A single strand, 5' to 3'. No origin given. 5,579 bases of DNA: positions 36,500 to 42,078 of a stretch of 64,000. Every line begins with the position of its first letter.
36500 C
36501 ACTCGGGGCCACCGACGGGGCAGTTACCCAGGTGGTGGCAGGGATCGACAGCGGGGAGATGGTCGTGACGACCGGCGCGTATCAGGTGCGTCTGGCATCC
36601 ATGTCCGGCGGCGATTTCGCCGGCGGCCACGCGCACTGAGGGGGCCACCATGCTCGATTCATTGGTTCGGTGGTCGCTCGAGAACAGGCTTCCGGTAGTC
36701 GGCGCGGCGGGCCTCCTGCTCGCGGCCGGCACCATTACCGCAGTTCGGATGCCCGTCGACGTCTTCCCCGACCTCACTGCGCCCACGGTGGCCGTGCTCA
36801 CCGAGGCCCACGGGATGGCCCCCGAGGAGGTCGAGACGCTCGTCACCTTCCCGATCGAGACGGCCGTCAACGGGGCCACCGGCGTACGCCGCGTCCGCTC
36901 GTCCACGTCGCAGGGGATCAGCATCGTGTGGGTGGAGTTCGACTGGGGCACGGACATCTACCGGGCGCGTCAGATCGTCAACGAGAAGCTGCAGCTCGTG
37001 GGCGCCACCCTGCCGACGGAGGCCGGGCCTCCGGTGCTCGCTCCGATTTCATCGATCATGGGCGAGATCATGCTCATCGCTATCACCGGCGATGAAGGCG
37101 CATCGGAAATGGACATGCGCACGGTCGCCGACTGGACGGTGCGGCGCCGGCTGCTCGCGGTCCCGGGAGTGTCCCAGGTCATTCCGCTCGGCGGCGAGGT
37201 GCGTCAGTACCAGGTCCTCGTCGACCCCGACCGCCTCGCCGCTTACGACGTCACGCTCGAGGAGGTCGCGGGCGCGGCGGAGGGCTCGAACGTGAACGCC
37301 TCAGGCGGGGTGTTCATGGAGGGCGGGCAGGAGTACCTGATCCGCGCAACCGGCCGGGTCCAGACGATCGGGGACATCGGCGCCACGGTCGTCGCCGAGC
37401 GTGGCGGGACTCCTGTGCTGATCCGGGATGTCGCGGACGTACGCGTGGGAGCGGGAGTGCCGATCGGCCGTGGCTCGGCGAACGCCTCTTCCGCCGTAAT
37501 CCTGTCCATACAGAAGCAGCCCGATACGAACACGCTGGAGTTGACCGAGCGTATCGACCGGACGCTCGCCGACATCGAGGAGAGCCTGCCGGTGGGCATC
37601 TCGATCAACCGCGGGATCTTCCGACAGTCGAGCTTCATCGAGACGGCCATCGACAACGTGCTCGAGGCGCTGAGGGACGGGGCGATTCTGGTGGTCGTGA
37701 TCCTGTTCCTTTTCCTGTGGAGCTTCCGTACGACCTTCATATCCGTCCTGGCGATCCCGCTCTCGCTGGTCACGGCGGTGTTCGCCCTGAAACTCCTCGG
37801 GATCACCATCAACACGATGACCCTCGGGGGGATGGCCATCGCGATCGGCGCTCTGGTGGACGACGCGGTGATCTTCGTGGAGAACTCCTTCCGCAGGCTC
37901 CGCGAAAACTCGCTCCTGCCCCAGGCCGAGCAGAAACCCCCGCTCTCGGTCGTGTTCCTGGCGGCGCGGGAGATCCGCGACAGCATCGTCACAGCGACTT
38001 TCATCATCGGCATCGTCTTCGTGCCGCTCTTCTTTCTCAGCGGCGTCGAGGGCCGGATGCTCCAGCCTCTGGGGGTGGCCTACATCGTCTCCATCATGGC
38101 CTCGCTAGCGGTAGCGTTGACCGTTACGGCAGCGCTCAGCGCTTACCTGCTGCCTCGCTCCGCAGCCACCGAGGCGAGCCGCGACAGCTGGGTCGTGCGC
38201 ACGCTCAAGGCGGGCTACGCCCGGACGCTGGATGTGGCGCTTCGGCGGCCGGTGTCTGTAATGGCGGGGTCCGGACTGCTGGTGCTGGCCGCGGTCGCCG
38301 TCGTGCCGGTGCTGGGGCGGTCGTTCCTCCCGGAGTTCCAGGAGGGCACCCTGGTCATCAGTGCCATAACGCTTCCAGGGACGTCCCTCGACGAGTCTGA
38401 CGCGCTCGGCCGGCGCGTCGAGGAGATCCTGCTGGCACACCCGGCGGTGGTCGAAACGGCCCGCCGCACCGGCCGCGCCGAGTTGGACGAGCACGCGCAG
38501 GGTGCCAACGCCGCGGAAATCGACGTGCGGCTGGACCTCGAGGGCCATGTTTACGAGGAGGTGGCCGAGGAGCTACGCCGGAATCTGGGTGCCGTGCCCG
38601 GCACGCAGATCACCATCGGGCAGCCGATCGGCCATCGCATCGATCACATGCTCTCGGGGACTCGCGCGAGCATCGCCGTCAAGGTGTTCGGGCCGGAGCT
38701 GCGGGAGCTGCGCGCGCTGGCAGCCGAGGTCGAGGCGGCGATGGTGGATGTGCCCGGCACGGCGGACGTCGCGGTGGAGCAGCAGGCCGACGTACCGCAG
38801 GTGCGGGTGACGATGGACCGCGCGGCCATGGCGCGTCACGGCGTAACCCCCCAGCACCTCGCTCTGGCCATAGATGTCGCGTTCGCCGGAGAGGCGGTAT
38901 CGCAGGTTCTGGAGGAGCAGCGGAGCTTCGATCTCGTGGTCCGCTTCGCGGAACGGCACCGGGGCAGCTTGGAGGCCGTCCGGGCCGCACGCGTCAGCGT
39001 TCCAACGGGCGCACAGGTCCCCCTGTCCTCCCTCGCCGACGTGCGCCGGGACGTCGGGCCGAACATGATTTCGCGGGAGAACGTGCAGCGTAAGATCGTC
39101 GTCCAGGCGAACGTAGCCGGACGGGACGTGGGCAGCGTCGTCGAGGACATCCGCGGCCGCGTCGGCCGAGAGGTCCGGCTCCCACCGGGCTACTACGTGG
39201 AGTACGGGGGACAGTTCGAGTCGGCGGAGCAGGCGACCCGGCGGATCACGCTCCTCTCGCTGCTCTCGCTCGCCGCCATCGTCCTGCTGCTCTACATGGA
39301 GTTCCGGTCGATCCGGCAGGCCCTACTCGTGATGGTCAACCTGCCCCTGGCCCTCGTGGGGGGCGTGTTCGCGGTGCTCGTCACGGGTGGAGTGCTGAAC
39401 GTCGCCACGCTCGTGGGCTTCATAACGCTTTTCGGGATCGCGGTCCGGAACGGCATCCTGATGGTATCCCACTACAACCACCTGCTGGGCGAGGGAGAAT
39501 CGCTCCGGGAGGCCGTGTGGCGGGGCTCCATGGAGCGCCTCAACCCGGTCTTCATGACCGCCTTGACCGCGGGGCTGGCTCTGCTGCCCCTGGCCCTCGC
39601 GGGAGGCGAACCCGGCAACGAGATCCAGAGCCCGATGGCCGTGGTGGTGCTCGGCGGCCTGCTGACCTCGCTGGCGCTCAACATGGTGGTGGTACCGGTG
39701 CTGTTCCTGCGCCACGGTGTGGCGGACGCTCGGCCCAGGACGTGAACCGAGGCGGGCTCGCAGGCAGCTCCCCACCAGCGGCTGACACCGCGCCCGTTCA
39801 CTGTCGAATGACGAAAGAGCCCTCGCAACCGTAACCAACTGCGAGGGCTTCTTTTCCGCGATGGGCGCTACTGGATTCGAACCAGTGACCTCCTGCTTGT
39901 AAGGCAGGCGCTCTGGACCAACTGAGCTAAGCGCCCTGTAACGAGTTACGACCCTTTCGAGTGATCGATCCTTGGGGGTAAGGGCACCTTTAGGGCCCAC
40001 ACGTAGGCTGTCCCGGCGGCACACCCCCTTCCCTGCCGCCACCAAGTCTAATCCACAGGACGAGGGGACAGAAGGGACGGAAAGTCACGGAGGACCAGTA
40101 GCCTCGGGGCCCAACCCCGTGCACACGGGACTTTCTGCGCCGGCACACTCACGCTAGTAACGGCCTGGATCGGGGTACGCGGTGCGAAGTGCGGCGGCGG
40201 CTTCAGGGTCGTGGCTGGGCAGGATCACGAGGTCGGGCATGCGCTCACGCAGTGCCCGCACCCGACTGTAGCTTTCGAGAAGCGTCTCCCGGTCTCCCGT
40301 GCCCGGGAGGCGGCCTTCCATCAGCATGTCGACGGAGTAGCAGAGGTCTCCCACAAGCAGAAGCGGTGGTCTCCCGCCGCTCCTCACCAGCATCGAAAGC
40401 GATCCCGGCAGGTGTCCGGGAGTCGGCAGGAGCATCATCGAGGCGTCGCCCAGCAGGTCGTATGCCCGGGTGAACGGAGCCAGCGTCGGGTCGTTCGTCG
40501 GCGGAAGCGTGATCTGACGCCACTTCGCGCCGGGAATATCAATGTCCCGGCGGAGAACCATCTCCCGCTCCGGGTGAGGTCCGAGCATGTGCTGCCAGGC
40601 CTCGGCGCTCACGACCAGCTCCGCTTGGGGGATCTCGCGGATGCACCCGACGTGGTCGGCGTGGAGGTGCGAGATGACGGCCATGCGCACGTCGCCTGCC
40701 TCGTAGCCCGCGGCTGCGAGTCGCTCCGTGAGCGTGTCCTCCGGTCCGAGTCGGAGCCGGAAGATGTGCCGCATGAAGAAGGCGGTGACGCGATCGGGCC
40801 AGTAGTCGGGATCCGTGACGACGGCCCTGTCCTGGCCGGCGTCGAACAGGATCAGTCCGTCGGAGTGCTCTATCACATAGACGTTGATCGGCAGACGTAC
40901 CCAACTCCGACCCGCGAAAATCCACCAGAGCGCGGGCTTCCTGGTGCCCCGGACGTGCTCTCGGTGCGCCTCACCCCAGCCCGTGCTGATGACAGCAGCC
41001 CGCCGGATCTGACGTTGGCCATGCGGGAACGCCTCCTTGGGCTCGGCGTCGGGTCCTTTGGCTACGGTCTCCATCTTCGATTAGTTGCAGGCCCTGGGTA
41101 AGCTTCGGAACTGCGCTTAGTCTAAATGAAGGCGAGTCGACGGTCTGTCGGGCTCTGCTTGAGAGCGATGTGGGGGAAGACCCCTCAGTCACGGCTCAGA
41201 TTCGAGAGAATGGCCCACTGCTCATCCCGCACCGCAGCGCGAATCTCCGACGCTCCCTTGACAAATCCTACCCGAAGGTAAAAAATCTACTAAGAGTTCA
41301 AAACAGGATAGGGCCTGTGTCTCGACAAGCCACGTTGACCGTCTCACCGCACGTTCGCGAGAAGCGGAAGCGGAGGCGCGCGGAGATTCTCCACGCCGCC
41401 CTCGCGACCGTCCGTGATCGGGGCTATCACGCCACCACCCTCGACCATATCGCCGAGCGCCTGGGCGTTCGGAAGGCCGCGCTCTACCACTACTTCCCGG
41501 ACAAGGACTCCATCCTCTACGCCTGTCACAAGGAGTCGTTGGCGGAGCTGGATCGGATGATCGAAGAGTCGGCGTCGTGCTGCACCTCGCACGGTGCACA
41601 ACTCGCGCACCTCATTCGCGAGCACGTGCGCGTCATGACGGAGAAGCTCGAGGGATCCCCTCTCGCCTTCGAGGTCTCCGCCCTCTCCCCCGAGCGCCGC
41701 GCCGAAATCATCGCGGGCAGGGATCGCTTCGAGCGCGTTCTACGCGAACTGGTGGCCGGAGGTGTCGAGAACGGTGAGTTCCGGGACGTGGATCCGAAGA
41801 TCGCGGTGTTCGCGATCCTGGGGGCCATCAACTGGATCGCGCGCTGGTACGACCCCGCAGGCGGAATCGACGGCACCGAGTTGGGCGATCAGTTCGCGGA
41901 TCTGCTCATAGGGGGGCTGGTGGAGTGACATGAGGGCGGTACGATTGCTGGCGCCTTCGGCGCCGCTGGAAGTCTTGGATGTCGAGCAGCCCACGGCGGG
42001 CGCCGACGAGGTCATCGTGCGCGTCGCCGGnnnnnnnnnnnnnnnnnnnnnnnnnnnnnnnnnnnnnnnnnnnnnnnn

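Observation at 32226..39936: Metal-efflux operon sits between an intact tRNA-Val(TAC) and two degenerate direct copies of its 3' half: tandem integrase-less islands?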

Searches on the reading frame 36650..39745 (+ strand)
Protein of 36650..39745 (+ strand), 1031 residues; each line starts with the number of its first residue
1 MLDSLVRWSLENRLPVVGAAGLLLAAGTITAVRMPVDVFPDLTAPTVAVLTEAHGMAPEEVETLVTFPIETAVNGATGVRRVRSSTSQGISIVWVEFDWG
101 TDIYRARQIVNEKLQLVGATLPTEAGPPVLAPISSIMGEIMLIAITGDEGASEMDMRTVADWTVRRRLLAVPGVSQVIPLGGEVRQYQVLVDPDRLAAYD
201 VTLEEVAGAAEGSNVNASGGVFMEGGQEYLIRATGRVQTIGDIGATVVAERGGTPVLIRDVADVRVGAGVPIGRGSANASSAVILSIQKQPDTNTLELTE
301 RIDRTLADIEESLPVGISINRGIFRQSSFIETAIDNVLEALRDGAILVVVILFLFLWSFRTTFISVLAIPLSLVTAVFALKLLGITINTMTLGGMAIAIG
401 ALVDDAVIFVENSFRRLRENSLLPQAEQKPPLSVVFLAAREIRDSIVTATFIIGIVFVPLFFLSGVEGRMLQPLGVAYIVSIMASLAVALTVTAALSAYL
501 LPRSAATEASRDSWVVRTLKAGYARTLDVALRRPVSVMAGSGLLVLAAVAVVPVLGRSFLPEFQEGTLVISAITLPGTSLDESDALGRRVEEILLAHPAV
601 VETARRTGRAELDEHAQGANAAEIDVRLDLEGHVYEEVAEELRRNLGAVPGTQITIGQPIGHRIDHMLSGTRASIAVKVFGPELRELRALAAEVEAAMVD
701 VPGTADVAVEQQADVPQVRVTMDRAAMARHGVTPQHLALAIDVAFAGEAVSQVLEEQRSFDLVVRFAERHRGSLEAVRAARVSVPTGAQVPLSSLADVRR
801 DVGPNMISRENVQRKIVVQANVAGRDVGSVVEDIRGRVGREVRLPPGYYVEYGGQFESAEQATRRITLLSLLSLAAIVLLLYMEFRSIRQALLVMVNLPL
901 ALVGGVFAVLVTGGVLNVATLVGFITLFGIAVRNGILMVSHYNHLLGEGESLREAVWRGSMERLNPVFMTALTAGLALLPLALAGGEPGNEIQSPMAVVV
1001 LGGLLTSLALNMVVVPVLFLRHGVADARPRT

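Call 7: search_protein_families(library=pfam, proteins=[window:36650-39745:+])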
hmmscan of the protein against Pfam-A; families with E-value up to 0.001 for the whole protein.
window:36650-39745:+ (1031 aa): 3 families
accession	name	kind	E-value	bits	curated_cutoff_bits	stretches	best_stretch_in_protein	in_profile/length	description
PF00873.25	ACR_tran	-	2.4e-269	896.7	28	1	9-1020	5-1018/1021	AcrB/AcrD/AcrF family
PF03176.21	MMPL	-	3.4e-11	43.1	20.5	2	800-1019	74-299/333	MMPL family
PF02355.23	SecD_SecF_C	-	0.00011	22.1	20.5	0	860-1014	27-182/189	Protein export membrane protein SecD/SecF, C-terminal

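Call 54: find_related_loci(query=window:36650-39745:+, collection=genome_contigs, flank=10000)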
Query window:36650-39745:+ (1031 aa) in genome_contigs; peptide patterns used: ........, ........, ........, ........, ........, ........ (x = any residue, [..] = any of these).
600 stretches matched a pattern (row limit reached: there are more); 580 encode a relative of the query (tblastn E <= 1e-3); the best 80 are kept; 80 distinct loci.
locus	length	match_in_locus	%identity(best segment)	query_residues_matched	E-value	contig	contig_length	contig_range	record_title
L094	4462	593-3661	76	1-1023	0e+0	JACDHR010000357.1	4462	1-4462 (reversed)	MAG: Gemmatimonadetes bacterium isolate MGR_bin443 SD2911_NODE_7273_length_4462_cov_1.580854, whole genome shotgun seque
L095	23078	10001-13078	75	1-1026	0e+0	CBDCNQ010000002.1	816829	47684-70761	MAG: Longimicrobiales bacterium isolate d8bee37e-1321-4159-a081-4b2882c6cdfe genome assembly, contig: contig_2, whole ge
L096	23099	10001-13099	77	1-1030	0e+0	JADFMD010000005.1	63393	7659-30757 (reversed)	MAG: Gemmatimonadetes bacterium isolate B56T3L14 B56T3L14_NODE157, whole genome shotgun sequence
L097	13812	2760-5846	73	1-1030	0e+0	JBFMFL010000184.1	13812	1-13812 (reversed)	MAG: Gemmatimonadota bacterium isolate MAG270 MAG270_184, whole genome shotgun sequence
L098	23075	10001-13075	75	1-1025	0e+0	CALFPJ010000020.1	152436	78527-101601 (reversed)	MAG TPA_asm: uncultured Gemmatimonadales bacterium isolate ERR2206786_bin.104_CONCOCT_v1.1_MAG genome assembly, contig:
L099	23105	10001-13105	77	1-1023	0e+0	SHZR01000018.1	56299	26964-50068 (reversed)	MAG: Gemmatimonadetes bacterium isolate Baikal-deep-G153 BACOMB-C2144, whole genome shotgun sequence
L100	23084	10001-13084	68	1-1023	0e+0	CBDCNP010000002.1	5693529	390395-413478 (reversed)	MAG: Candidatus Marinacidobacterales bacterium isolate 830f3ca3-a0f5-4ab1-83b9-294b1c63e4d0 genome assembly, contig: con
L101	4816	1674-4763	65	1-1023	0e+0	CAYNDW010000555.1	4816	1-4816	MAG TPA_asm: uncultured Cytophagia bacterium isolate binchicken_co248_448 genome assembly, contig: NODE_32670_length_481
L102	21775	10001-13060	65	1-1023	0e+0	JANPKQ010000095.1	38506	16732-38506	MAG: Gemmatimonadaceae bacterium isolate VAR_61_metabat_211 VAR_61_k141_794499, whole genome shotgun sequence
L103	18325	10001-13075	67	1-1028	0e+0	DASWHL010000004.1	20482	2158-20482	MAG TPA_asm: Gemmatimonadales bacterium isolate SMAG_U2841 k141_3337134, whole genome shotgun sequence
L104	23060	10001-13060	65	1-1023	0e+0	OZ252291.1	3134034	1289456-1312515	MAG: Gemmatimonadales bacterium isolate 1a75408a-c806-4ed8-8116-707dc2be45c1 genome assembly, chromosome: 1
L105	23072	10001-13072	66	1-1027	0e+0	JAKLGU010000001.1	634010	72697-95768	MAG: Gemmatimonadetes bacterium isolate RA.bin47 RA.bin47_1, whole genome shotgun sequence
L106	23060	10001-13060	65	1-1023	0e+0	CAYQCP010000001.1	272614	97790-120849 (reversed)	MAG TPA_asm: uncultured Gemmatimonas sp. isolate SRP302447_co4_428 genome assembly, contig: NODE_132_length_272614_cov_1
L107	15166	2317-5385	65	1-1026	0e+0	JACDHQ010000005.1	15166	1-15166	MAG: Gemmatimonadaceae bacterium isolate MGR_bin442 SD2911_NODE_674_length_15166_cov_1.070151, whole genome shotgun sequ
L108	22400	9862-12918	63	1-1019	0e+0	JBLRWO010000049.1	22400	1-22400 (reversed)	MAG: Cyclonatronaceae bacterium isolate TamC05-13 NODE_49_length_22400_cov_6.869328, whole genome shotgun sequence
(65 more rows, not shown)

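Call 59: search_protein_families(library=ncbifam, proteins=[window:36650-39745:+], max_evalue=0.01)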
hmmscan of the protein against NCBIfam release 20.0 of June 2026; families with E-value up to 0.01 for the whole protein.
window:36650-39745:+ (1031 aa): 15 families
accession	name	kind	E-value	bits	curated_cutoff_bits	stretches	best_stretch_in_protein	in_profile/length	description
TIGR00914.1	2A0601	subfamily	1.3e-247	824.4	701.45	1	1-1019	1-1032/1051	CusA/CzcA family heavy metal efflux RND transporter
NF033617.1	RND_permease_2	subfamily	8.6e-166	553.6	1250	1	22-1020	17-1005/1009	multidrug efflux RND transporter permease subunit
NF000282.2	RND_permease_1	subfamily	2.8e-135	452.6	1250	1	22-1020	17-1025/1029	multidrug efflux RND transporter permease subunit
TIGR00915.1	2A0602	subfamily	6.6e-118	395.1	940.35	1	22-1020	18-1026/1050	efflux RND transporter permease subunit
NF007798.0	PRK10503.1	equivalog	7.1e-100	335.1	1584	1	23-1020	30-1020/1040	MdtB/MuxB family multidrug efflux RND transporter permease subunit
NF007905.0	PRK10614.1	equivalog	7.8e-97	325.1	1774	1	26-1021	24-1007/1025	multidrug efflux RND transporter permease subunit MdtC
NF007133.0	PRK09579.1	equivalog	2.3e-93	313.5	1763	1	22-1020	20-1000/1017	multidrug efflux RND transporter permease subunit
NF007131.0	PRK09577.1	equivalog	8.9e-89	298.5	1768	1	22-1022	18-1022/1045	multidrug efflux RND transporter permease subunit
NF000037.1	RND_perm_OqxB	exception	5.6e-80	269.4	2200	1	22-1020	20-1032/1050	multidrug efflux RND transporter permease subunit OqxB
NF007842.1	PRK10555.1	equivalog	2.2e-76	257.6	1854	2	21-597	17-600/1036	multidrug efflux RND transporter permease AcrD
NF011706.2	PRK15127.1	equivalog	1.1e-65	222.2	2150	2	22-506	18-502/1049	multidrug efflux RND transporter permease subunit AcrB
TIGR00916.1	2A0604s01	subfamily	1.7e-11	44.2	148.6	2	866-1007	90-230/231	SecD/SecF family protein translocase subunit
TIGR00921.1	2A067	subfamily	2.8e-08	32.3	351.9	2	843-1019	167-343/733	hydrophobe/amphiphile efflux-3 (HAE3) family transporter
TIGR03480.1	HpnN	hypoth_equivalog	4.4e-06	25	751.85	1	871-1020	719-857/862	hopanoid biosynthesis associated RND transporter like protein HpnN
TIGR00966.2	transloc_SecF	equivalog_domain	0.0021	17.6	160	0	859-1014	119-275/279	protein translocase subunit SecF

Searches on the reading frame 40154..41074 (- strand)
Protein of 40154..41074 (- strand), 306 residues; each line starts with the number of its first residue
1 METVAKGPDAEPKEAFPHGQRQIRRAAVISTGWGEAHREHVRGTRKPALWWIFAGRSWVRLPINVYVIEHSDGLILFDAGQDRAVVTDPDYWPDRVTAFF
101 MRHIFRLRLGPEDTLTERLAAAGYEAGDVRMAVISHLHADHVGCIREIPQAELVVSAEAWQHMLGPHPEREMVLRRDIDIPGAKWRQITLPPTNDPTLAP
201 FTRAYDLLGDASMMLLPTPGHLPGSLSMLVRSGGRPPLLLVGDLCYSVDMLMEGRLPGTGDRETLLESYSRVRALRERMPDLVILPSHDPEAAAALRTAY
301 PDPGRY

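Call 7: search_protein_families(library=pfam, proteins=[window:40154-41074:-])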
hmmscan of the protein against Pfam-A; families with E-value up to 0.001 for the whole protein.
window:40154-41074:- (306 aa): 1 family
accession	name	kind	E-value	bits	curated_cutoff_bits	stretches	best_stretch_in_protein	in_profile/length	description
PF00753.33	Lactamase_B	-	2.3e-16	60.8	22.7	1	60-278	3-190/196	Metallo-beta-lactamase superfamily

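Call 59: search_protein_families(library=ncbifam, proteins=[window:40154-41074:-], max_evalue=0.01)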
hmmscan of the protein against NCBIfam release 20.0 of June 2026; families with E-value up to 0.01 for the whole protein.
window:40154-41074:- (306 aa): 17 families
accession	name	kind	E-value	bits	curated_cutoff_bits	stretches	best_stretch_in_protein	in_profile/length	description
NF045700.1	AHLLactAttM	equivalog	4.6e-32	111.5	390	1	60-298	30-255/257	AttM family quorum-quenching N-acyl homoserine lactonase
NF045699.1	AHLLactAiiA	equivalog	3.2e-21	75.6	375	2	58-162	29-129/251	quorum-quenching N-acyl homoserine lactonase AiiA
NF047925.1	pyridox_lacton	equivalog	2.2e-20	73.6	325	1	49-298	21-262/268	4-pyridoxolactonase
NF047976.1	lactonase_AhlS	equivalog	9.7e-11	41.3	475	1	57-161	37-136/276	AhlS family quorum-quenching N-acyl homoserine lactonase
NF033105.1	bla_subclass_B3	equivalog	1.7e-09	37.3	240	1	115-290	48-214/257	subclass B3 metallo-beta-lactamase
NF047979.1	lactonase_AidB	equivalog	3.5e-08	33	360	0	117-157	82-127/271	AidB family quorum-quenching N-acyl homoserine lactonase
NF012140.0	blaBJP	exception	2.2e-05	23.4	600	0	116-234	81-192/294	BJP family subclass B3 metallo-beta-lactamase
NF012229.1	bla_class_B_core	domain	7.6e-05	22.9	100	1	114-229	40-137/139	metallo-beta-lactamase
NF040470.1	blaEAM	exception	0.00016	20.8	660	1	118-228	109-213/318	EAM family subclass B3 metallo-beta-lactamase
NF000469.2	CAR_gen_B3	exception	0.00038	19.5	500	1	113-162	97-149/311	CAR family subclass B3 metallo-beta-lactamase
NF040874.1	blaPJM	exception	0.00043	20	630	0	118-152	86-120/301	PJM family subclass B3 metallo-beta-lactamase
NF000438.2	blaPOM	exception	0.001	18.3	610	0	116-287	83-244/286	POM family subclass B3 metallo-beta-lactamase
NF040644.1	blaPAM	exception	0.0012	18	615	0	117-228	84-186/287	PAM family subclass B3 metallo-beta-lactamase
NF000405.1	HARLDQ_not_B3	exception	0.0022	17.6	350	0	116-230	66-171/267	HARLDQ motif MBL-fold protein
NF033106.1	blaL1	exception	0.003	16.6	560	1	115-158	84-130/290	L1 family subclass B3 metallo-beta-lactamase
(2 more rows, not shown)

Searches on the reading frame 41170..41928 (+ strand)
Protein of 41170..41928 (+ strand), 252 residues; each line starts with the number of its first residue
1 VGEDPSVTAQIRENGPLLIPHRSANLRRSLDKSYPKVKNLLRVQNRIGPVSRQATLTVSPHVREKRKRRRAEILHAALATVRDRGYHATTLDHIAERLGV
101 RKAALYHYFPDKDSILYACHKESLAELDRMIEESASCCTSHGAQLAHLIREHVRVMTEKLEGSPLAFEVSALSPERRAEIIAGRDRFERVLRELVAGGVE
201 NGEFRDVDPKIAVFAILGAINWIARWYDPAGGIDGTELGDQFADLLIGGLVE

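Call 7: search_protein_families(library=pfam, proteins=[window:41170-41928:+])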
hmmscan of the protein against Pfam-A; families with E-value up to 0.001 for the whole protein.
window:41170-41928:+ (252 aa): 4 families
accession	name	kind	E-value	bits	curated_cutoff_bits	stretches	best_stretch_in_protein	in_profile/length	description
PF17932.6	TetR_C_24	-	5.2e-32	110.9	26.4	1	141-250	4-114/114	Tetracyclin repressor-like, C-terminal domain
PF00440.29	TetR_N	-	5.8e-16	58.5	24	1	73-118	1-46/47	Bacterial regulatory proteins, tetR family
PF17935.6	TetR_C_27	-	8.5e-06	26.3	26.1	1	144-220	4-81/106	Tetracyclin repressor-like, C-terminal domain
PF16925.10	TetR_C_13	-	0.00056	20.7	27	0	165-220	30-86/109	Tetracyclin repressor-like, C-terminal domain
